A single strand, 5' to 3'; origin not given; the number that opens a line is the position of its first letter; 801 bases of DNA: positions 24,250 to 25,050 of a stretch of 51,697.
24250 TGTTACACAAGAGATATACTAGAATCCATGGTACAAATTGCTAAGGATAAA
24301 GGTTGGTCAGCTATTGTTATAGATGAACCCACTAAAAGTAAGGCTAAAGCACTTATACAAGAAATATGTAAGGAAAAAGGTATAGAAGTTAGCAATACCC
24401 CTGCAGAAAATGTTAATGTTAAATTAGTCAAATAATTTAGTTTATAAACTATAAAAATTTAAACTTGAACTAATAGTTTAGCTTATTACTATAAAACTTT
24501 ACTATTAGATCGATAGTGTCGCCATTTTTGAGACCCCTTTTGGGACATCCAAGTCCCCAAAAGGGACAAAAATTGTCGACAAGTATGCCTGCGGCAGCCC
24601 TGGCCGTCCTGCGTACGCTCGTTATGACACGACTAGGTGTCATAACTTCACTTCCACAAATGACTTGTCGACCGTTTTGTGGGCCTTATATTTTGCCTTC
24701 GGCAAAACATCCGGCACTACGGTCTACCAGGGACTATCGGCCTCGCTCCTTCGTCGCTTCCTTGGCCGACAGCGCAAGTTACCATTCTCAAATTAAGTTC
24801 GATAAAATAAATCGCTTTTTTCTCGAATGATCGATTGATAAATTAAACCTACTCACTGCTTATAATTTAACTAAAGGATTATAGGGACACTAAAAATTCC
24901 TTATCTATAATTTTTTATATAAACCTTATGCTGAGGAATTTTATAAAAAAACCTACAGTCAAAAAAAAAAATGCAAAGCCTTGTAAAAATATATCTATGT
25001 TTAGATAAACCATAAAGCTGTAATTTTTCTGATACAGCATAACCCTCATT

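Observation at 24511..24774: Three near-identical copies of a 264-265 nt GC-rich, densely self-complementary intergenic element: candidate undescribed structured RNA or non-autonomous mobile element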

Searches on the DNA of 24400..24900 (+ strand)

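Call 7: search_rna_families(source=window, start=24400, end=24900, threshold=evalue, max_evalue=10, show_alignments=3)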
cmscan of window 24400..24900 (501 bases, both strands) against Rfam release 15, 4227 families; matches with E-value up to 10: 6.
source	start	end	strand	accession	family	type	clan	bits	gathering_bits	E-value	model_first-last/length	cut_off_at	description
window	24526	24573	-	RF00650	mir-153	Gene; miRNA;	-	23.6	54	0.051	1-73/73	no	mir-153 microRNA precursor family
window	24515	24583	+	RF00650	mir-153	Gene; miRNA;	-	16.2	54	3.8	1-73/73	no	mir-153 microRNA precursor family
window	24419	24449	+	RF01374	CRISPR-DR61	Gene; CRISPR;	-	16.2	38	8.3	1-37/37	no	CRISPR RNA direct repeat element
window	24511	24590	-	RF03909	mir-3804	Gene; miRNA;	-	14.6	90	6.8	1-82/82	no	mir-3804 microRNA precursor family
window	24473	24570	+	RF02484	GlsR21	Gene; snRNA; snoRNA; HACA-box;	-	13.6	100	7.1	1-112/112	no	Small nucleolar RNA GlsR21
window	24470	24508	-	RF00459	MPMV_package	Cis-reg;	-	11.3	54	5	213-255/279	no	Mason-Pfizer monkey virus packaging signal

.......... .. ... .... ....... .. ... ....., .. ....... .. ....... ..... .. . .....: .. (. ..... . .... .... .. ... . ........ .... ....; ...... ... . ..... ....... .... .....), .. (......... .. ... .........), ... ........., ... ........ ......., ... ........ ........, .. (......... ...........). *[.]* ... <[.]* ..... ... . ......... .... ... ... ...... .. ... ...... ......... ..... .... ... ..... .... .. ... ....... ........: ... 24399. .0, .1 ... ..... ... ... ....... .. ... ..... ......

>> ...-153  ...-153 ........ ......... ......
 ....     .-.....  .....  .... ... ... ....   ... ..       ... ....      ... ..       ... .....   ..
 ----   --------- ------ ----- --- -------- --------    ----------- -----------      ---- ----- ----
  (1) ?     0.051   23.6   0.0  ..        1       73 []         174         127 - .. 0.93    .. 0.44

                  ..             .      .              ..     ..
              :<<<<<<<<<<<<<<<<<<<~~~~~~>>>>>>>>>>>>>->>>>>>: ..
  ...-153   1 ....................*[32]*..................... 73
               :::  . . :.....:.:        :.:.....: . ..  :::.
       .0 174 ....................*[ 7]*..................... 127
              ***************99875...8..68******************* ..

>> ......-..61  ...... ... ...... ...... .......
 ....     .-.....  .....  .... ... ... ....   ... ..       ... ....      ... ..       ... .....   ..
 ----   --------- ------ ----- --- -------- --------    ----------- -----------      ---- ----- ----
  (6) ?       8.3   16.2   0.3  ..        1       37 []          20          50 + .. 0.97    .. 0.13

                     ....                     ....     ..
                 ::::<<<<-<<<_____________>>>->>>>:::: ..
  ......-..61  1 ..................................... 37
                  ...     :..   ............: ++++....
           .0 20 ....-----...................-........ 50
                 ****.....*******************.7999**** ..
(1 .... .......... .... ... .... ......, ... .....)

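Call 24: search_dna_similar(query=window:24505-24780:+, collection=plasmids, mode=distant, max_evalue=1)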
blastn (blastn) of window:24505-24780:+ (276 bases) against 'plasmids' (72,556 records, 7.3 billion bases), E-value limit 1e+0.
Records with a match: 5; places in all: 6; records where one place covers at least 80% of the query: 0.
Best place of each record, by identity: 80-90% 1; 60-80% 4.
By first word of the organism name: Legionella 2; Methylobacter 1; Candidatus 1; Rhizobium 1.
By predicted mobility (MOB-suite, as given by PLSDB): non-mobilizable 5.
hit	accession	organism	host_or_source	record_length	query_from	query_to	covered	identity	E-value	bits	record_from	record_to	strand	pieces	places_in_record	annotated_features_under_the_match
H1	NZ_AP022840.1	Legionella antarctica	-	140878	73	274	73%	79.6%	1e-37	163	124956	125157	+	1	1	Tn3 family transposase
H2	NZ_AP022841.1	Legionella antarctica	-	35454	73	271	72%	79.3%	4e-36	158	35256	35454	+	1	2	none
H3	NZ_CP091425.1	Methylobacter sp. YRD-M1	isolate,wetland soil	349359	14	172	58%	71.5%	7e-8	64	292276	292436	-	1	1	none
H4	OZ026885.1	Candidatus Methylocalor cossyra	-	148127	8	101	34%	78.8%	6e-9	68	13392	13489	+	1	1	none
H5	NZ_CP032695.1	Rhizobium jaguaris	Calliandra grandiflora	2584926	177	211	13%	84.2%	8e-1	41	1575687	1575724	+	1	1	none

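Call 25: search_dna_similar(query=window:24505-24780:+, collection=phages, mode=distant, max_evalue=1)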
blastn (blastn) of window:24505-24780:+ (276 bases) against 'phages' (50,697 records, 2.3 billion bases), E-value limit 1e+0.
No match.

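Call 26: get_annotated_region(hit=H1, flank=8000)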
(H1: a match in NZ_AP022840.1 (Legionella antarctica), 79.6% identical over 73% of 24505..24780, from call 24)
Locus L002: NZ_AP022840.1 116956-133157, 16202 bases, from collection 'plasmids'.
description: Legionella antarctica strain TUM19329 plasmid pTUM19329-1
organism: Legionella antarctica (NCBI taxid 2708020)
taxonomy: Bacteria; Pseudomonadota; Gammaproteobacteria; Legionellales; Legionellaceae; Legionella; Legionella antarctica
host: -; source: -; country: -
typing (MOB-suite, as given by PLSDB): non-mobilizable; mating-pair formation MPF_F
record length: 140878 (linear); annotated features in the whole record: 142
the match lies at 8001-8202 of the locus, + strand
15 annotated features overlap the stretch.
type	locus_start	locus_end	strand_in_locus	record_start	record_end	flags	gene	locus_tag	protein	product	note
CDS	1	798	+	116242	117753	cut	-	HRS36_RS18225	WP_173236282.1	IS66 family transposase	-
CDS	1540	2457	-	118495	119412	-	-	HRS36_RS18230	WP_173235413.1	IS1595 family transposase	-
CDS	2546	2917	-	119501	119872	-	-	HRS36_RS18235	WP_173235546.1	hypothetical protein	-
CDS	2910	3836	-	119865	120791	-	-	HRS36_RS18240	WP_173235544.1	SEC-C metal-binding domain-containing protein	-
CDS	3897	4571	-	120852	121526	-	-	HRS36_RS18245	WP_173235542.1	hypothetical protein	-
CDS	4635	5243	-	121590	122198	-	-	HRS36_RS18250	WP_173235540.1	plasmid pRiA4b ORF-3 family protein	-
CDS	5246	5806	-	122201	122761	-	-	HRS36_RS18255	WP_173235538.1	recombinase family protein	GO:0006310 - DNA recombination [Evidence IEA]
CDS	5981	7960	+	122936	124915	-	-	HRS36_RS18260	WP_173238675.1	DUF4158 domain-containing protein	-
CDS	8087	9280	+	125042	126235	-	-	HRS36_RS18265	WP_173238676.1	Tn3 family transposase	-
CDS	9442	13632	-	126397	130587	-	-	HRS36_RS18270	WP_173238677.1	DEAD/DEAH box helicase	-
CDS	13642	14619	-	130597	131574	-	-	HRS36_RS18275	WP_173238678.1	recombination-associated protein RdgC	-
CDS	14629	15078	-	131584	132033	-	ssb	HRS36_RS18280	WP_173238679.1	single-stranded DNA-binding protein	GO:0006310 - DNA recombination [Evidence IEA]; GO:0006281 - DNA repair [Evidence IEA]; GO:0006260 - DNA replication ...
CDS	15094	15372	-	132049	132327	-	-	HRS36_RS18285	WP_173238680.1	HU family DNA-binding protein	GO:0030261 - chromosome condensation [Evidence IEA]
CDS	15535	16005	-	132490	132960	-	-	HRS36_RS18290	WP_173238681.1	WGR domain-containing protein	-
CDS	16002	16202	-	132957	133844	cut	-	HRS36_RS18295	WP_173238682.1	recombinase family protein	GO:0006310 - DNA recombination [Evidence IEA]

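Call 27: get_annotated_region(hit=H2, flank=8000)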
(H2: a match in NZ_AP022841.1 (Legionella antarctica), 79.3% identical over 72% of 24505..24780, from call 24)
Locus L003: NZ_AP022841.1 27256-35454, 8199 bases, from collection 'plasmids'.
description: Legionella antarctica strain TUM19329 plasmid pTUM19329-2, complete sequence
organism: Legionella antarctica (NCBI taxid 2708020)
taxonomy: Bacteria; Pseudomonadota; Gammaproteobacteria; Legionellales; Legionellaceae; Legionella; Legionella antarctica
host: -; source: -; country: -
typing (MOB-suite, as given by PLSDB): non-mobilizable
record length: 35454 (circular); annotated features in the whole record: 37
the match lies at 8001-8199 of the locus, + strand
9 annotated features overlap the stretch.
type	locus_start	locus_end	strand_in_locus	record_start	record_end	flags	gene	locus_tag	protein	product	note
CDS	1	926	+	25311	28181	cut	-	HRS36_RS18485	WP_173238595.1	Tn3 family transposase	-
CDS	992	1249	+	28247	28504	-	-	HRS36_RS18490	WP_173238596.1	type II toxin-antitoxin system HicA family toxin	-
CDS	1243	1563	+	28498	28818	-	-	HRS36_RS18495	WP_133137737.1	type II toxin-antitoxin system HicB family antitoxin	-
CDS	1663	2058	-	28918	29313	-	-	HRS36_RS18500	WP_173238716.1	hypothetical protein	-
CDS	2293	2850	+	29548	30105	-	-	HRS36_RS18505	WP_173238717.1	rhodanese-like domain-containing protein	-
CDS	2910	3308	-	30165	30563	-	-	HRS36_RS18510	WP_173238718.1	hypothetical protein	-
CDS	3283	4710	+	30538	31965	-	-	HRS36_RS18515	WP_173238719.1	hypothetical protein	-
CDS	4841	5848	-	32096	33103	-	-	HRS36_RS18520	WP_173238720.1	ParA family protein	-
CDS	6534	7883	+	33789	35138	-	-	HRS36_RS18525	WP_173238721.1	helix-turn-helix domain-containing protein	-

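Call 28: get_annotated_region(hit=H3, flank=8000)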
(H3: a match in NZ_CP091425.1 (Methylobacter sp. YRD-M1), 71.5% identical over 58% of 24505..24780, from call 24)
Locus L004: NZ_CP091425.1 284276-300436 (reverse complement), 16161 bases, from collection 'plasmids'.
description: Methylobacter sp. YRD-M1 plasmid unnamed1, complete sequence
organism: Methylobacter sp. YRD-M1 (NCBI taxid 2911520)
taxonomy: Bacteria; Pseudomonadota; Gammaproteobacteria; Methylococcales; Methylococcaceae; Methylobacter; Methylobacter sp. YRD-M1
host: -; source: isolate,wetland soil; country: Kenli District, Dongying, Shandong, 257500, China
typing (MOB-suite, as given by PLSDB): non-mobilizable
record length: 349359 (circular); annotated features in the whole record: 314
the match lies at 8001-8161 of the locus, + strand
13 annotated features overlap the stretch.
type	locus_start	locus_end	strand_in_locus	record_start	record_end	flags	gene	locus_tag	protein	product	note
CDS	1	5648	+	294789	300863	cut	-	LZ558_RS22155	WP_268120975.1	hypothetical protein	-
CDS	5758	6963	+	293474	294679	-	dnaN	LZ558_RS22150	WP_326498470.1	DNA polymerase III subunit beta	GO:0006260 - DNA replication [Evidence IEA]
CDS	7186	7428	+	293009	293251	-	-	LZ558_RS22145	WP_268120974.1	hypothetical protein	-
CDS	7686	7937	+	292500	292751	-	-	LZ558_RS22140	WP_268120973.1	KfrB domain-containing protein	-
CDS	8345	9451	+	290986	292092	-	-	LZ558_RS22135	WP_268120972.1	transposase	-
CDS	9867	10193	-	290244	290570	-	-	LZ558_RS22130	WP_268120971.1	hypothetical protein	-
CDS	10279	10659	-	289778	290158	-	-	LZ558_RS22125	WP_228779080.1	DUF805 domain-containing protein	-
CDS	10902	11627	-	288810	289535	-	-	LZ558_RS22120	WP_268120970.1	uracil-DNA glycosylase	GO:0006284 - base-excision repair [Evidence IEA]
CDS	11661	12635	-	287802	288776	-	-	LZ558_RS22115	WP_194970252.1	hypothetical protein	-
CDS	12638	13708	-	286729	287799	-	-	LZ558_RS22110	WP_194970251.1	hypothetical protein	-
CDS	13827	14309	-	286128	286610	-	-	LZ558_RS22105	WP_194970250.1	hypothetical protein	-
CDS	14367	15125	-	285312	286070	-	-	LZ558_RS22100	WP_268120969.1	hypothetical protein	-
CDS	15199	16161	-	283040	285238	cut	-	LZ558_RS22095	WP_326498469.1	AAA domain-containing protein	-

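Call 29: get_annotated_region(hit=H4, flank=8000)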
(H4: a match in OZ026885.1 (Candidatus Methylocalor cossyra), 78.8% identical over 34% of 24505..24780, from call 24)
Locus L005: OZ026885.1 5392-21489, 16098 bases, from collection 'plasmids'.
description: Candidatus Methylocalor cossyra isolate MeCH1-AG genome assembly, plasmid: 2
organism: Candidatus Methylocalor cossyra (NCBI taxid 3108543)
taxonomy: Bacteria; Pseudomonadota; Gammaproteobacteria; Methylococcales; Methylococcaceae; Candidatus Methylocalor; Candidatus Methylocalor cossyra
host: -; source: -; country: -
typing (MOB-suite, as given by PLSDB): non-mobilizable
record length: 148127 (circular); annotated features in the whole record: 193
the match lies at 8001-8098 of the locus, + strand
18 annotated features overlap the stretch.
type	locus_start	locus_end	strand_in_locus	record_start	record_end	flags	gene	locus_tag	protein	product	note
CDS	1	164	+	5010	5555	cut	-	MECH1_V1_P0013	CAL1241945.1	Phosphohydrolase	-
CDS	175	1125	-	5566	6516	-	-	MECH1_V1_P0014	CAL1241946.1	conserved protein of unknown function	-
CDS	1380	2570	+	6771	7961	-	-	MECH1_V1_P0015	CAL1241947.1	conserved protein of unknown function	-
CDS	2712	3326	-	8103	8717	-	pinE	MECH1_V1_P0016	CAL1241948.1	Serine recombinase PinE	-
CDS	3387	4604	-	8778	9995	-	-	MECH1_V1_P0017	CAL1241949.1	transposase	-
CDS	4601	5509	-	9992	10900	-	-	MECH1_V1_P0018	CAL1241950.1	TniB NTP-binding protein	-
CDS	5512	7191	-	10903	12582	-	-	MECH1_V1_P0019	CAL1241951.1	transposase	-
CDS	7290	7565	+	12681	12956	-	-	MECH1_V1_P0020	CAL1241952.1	protein of unknown function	-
CDS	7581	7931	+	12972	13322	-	-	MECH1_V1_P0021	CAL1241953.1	Cupredoxin_1 domain-containing protein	-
CDS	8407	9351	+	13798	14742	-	-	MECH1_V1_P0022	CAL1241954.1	MarR family transcriptional regulator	-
CDS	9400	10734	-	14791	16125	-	-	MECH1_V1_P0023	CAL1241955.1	transposase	-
CDS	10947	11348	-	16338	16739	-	-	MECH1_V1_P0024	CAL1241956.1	protein of unknown function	-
CDS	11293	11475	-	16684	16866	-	-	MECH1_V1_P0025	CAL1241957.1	protein of unknown function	-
CDS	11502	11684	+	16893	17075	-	-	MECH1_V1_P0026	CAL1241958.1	protein of unknown function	-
CDS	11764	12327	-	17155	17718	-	-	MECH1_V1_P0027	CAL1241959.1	Uma2 domain-containing protein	-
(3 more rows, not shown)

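Call 36: search_dna_similar(query=L004:7990-8280:+, collection=plasmids, mode=distant, max_evalue=0.1, max_rows=40)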
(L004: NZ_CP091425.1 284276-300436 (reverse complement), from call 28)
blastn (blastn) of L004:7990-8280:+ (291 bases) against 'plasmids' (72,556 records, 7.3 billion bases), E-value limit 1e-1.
Records with a match: 4; places in all: 13; records where one place covers at least 80% of the query: 2.
Best place of each record, by identity: >=99% 1; 80-90% 3.
By first word of the organism name: Methylomonas 2; Methylobacter 1; Methyloprofundus 1.
By predicted mobility (MOB-suite, as given by PLSDB): non-mobilizable 4.
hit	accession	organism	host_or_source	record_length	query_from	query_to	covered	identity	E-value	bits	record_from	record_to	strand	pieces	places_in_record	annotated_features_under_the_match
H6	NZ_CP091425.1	Methylobacter sp. YRD-M1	isolate,wetland soil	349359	1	291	100%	100.0%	8e-147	526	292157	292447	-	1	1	none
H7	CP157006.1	Methylomonas sp. AM2-LC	-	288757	10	287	96%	85.3%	3e-82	312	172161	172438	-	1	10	record has no annotation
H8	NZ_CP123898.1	Methylomonas sp. UP202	pure culture,canal sediment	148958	86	287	69%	83.3%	7e-53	214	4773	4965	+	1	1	none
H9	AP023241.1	Methyloprofundus sp.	biofilm metagenome,metagenomic ...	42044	227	287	21%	88.5%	4e-11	76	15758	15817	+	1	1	none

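Call 37: search_dna_similar(query=L005:7995-8285:+, collection=plasmids, mode=distant, max_evalue=0.1, max_rows=40)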
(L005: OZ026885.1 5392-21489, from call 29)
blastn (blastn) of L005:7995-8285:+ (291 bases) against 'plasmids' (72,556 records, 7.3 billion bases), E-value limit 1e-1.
Records with a match: 1; places in all: 1; records where one place covers at least 80% of the query: 1.
Best place of each record, by identity: >=99% 1.
By first word of the organism name: Candidatus 1.
By predicted mobility (MOB-suite, as given by PLSDB): non-mobilizable 1.
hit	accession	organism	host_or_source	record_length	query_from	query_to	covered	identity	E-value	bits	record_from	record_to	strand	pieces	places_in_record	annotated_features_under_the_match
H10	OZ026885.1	Candidatus Methylocalor cossyra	-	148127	1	291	100%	100.0%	8e-147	526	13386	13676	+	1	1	none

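Call 38: search_dna_similar(query=L002:7938-8210:+, collection=plasmids, mode=distant, max_evalue=0.1, max_rows=40)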
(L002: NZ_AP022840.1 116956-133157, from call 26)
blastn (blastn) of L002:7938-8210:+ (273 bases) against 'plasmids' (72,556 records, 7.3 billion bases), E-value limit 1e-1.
Records with a match: 2; places in all: 3; records where one place covers at least 80% of the query: 2.
Best place of each record, by identity: >=99% 1; 95-99% 1.
By first word of the organism name: Legionella 2.
By predicted mobility (MOB-suite, as given by PLSDB): non-mobilizable 2.
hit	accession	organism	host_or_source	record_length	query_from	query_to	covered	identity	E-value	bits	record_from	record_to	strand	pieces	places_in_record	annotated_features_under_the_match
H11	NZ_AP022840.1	Legionella antarctica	-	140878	1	273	100%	100.0%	5e-137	493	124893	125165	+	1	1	Tn3 family transposase | DUF4158 domain-containing protein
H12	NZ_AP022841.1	Legionella antarctica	-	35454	1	269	99%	98.9%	1e-130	472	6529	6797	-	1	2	IS91 family transposase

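Call 49: search_rna_families(sources=[L002, L003, L004, L005, L009], threshold=gathering)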
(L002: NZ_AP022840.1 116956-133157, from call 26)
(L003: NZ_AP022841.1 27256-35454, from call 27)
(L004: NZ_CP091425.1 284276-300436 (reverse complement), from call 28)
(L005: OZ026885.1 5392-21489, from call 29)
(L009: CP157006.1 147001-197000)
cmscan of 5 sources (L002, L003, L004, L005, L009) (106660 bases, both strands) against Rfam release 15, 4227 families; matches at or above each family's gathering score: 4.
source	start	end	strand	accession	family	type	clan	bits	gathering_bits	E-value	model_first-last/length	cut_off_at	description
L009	1761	1935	+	RF02001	group-II-D1D4-3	Intron;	CL00102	85.7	32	1.7e-15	1-170/170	no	Group II catalytic intron D1-D4-3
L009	12741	12915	+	RF02001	group-II-D1D4-3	Intron;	CL00102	85.7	32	1.7e-15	1-170/170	no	Group II catalytic intron D1-D4-3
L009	3589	3658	+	RF00029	Intron_gpII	Intron;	-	47.1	40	6.6e-06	1-77/77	no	Group II catalytic intron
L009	17540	17609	-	RF00029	Intron_gpII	Intron;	-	47.1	40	6.6e-06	1-77/77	no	Group II catalytic intron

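Call 51: get_annotated_region(hit=H8, flank=6000)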
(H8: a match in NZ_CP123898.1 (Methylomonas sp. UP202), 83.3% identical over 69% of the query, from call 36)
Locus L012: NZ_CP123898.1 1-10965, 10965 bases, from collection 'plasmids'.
description: Methylomonas sp. UP202 plasmid pUP202, complete sequence
organism: Methylomonas sp. UP202 (NCBI taxid 3040943)
taxonomy: Bacteria; Pseudomonadota; Gammaproteobacteria; Methylococcales; Methylococcaceae; Methylomonas; Methylomonas sp. UP202
host: -; source: pure culture,canal sediment; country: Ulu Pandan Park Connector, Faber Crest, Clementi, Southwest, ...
typing (MOB-suite, as given by PLSDB): non-mobilizable
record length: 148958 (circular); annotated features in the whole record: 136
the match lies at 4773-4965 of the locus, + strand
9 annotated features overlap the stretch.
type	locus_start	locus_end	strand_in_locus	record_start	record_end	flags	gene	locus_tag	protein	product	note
CDS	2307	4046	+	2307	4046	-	-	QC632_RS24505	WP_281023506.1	site-specific integrase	GO:0015074 - DNA integration [Evidence IEA]; GO:0006310 - DNA recombination [Evidence IEA]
CDS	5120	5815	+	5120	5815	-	-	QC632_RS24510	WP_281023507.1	ParA family protein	-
CDS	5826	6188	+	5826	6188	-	-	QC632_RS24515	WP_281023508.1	hypothetical protein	-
CDS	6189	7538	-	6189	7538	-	-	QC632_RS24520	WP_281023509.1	replication initiation protein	GO:0006270 - DNA replication initiation [Evidence IEA]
CDS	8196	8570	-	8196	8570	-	-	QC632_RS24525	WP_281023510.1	YbjQ family protein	-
CDS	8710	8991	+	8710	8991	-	traL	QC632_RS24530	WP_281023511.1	type IV conjugative transfer system protein TraL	-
CDS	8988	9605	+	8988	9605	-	-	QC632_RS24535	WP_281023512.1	TraE/TraK family type IV conjugative transfer system protein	-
CDS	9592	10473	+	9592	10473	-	-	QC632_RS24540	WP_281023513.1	type-F conjugative transfer system secretin TraK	-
CDS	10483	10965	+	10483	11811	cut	-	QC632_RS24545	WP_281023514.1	TrbI/VirB10 family protein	-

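Call 52: get_annotated_region(hit=H12, flank=6000)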
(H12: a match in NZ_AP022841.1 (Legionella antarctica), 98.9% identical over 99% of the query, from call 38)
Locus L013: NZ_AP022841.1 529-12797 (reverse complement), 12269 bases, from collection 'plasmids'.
description: Legionella antarctica strain TUM19329 plasmid pTUM19329-2, complete sequence
organism: Legionella antarctica (NCBI taxid 2708020)
taxonomy: Bacteria; Pseudomonadota; Gammaproteobacteria; Legionellales; Legionellaceae; Legionella; Legionella antarctica
host: -; source: -; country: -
typing (MOB-suite, as given by PLSDB): non-mobilizable
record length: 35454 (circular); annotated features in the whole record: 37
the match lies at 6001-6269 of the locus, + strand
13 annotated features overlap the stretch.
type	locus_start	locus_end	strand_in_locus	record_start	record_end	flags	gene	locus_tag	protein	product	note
CDS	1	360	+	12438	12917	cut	-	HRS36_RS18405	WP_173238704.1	GNAT family N-acetyltransferase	-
CDS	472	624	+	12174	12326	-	-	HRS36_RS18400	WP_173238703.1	hypothetical protein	-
CDS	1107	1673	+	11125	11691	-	-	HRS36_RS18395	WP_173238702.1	hypothetical protein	-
CDS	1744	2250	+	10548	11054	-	-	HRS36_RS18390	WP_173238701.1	DUF4440 domain-containing protein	-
CDS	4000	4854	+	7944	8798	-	-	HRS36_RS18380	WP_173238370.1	site-specific integrase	-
CDS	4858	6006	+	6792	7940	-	-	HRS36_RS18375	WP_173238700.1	IS91 family transposase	-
CDS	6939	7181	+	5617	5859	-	-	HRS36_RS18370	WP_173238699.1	hypothetical protein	-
CDS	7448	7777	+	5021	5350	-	-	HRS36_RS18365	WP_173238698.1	hypothetical protein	-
CDS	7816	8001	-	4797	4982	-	-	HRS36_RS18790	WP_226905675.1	hypothetical protein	-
CDS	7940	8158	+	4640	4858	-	-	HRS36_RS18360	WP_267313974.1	hypothetical protein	-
CDS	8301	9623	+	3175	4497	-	-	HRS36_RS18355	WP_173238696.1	hypothetical protein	-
CDS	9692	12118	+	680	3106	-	-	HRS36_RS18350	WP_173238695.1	PAS domain-containing sensor histidine kinase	GO:0000160 - phosphorelay signal transduction system [Evidence IEA]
CDS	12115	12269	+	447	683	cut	-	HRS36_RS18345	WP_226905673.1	hypothetical protein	-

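Call 53: get_annotated_region(hit=H9, flank=6000)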
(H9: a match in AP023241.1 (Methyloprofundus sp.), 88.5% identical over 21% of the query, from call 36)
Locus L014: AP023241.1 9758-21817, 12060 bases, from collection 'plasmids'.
description: MAG: Methyloprofundus sp. INp10_methR40d plasmid pINp10 DNA, complete sequence
organism: Methyloprofundus sp. (NCBI taxid 2020875)
taxonomy: Bacteria; Pseudomonadota; Gammaproteobacteria; Methylococcales; Methylococcaceae; Methyloprofundus; Methyloprofundus sp.
host: -; source: biofilm metagenome,metagenomic assembly,gill tissue of Bathymodiolus japonicus; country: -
typing (MOB-suite, as given by PLSDB): non-mobilizable
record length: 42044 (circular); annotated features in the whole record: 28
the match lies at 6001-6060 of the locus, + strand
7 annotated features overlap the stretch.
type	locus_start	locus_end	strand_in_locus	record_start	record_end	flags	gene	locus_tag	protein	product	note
CDS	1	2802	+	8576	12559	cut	-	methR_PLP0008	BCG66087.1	hypothetical protein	-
CDS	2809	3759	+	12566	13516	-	-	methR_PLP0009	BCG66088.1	hypothetical protein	-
CDS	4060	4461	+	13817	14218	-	-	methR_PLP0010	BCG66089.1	transposase, IS200/IS605 family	-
CDS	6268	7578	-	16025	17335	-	-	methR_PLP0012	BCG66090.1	outer membrane protein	-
CDS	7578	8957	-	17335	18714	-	-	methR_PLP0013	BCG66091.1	membrane fusion protein, epimerase transport system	-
CDS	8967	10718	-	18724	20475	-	-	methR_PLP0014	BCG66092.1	ATP-binding cassette, subfamily C, bacterial EexD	-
CDS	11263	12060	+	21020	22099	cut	-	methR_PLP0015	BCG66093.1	plasmid replication initiator RepB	-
